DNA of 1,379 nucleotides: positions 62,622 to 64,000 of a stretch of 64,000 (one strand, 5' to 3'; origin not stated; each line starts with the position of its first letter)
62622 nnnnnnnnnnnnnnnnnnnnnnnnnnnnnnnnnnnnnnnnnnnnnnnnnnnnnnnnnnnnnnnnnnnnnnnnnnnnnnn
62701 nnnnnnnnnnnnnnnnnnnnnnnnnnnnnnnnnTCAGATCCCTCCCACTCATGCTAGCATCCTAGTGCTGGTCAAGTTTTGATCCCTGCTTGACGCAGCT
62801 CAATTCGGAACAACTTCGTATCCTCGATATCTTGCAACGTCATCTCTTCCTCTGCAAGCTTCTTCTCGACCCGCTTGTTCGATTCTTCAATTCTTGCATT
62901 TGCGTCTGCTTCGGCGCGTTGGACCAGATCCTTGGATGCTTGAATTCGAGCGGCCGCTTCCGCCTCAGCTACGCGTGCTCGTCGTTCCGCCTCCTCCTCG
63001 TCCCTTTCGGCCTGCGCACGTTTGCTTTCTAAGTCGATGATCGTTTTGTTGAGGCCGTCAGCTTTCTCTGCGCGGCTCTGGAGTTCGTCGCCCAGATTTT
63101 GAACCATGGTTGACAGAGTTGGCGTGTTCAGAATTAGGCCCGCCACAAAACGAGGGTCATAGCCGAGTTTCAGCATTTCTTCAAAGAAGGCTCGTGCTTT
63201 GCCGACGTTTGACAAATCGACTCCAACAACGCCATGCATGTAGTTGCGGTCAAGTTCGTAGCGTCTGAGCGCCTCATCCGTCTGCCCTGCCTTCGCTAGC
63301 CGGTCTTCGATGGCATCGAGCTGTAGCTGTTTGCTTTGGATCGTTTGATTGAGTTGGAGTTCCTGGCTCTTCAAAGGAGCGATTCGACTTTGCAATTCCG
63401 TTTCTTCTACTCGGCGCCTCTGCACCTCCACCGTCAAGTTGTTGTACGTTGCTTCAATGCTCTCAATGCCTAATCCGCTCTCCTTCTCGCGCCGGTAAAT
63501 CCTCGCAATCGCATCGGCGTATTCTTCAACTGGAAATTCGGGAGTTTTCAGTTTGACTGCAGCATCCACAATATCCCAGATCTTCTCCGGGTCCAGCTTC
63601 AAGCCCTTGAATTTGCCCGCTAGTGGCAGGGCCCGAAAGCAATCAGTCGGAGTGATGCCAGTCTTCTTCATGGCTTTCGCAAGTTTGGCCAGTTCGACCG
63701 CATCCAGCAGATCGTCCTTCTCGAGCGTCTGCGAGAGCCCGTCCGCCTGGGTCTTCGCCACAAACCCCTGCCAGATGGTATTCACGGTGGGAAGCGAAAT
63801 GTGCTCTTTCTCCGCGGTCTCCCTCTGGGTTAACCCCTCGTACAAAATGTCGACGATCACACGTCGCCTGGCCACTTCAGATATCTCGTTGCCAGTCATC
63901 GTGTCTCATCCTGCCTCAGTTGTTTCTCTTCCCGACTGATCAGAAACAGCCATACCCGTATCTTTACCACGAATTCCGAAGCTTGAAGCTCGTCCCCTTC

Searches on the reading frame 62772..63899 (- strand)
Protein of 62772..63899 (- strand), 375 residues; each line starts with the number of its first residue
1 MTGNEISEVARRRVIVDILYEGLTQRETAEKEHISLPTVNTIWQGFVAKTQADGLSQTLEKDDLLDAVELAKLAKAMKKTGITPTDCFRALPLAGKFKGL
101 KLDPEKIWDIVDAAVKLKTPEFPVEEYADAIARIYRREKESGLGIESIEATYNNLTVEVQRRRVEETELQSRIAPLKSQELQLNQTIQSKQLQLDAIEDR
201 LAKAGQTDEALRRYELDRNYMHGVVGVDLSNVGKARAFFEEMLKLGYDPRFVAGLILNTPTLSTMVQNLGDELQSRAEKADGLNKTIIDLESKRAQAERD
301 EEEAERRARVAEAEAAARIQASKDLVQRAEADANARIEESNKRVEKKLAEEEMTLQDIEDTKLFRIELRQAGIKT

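Call 43: search_protein_families(library=pfam, max_evalue=0.01, proteins=[window:62772-63899:-])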
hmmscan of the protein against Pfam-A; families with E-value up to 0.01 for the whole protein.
window:62772-63899:- (375 aa): 2 families
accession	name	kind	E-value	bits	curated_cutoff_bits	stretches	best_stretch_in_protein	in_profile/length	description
PF13384.12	HTH_23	-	0.0069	16.6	24.6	0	9-42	4-37/50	Homeodomain-like domain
PF01371.25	Trp_repressor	-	0.0094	16.4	27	0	1-39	27-66/88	Trp repressor protein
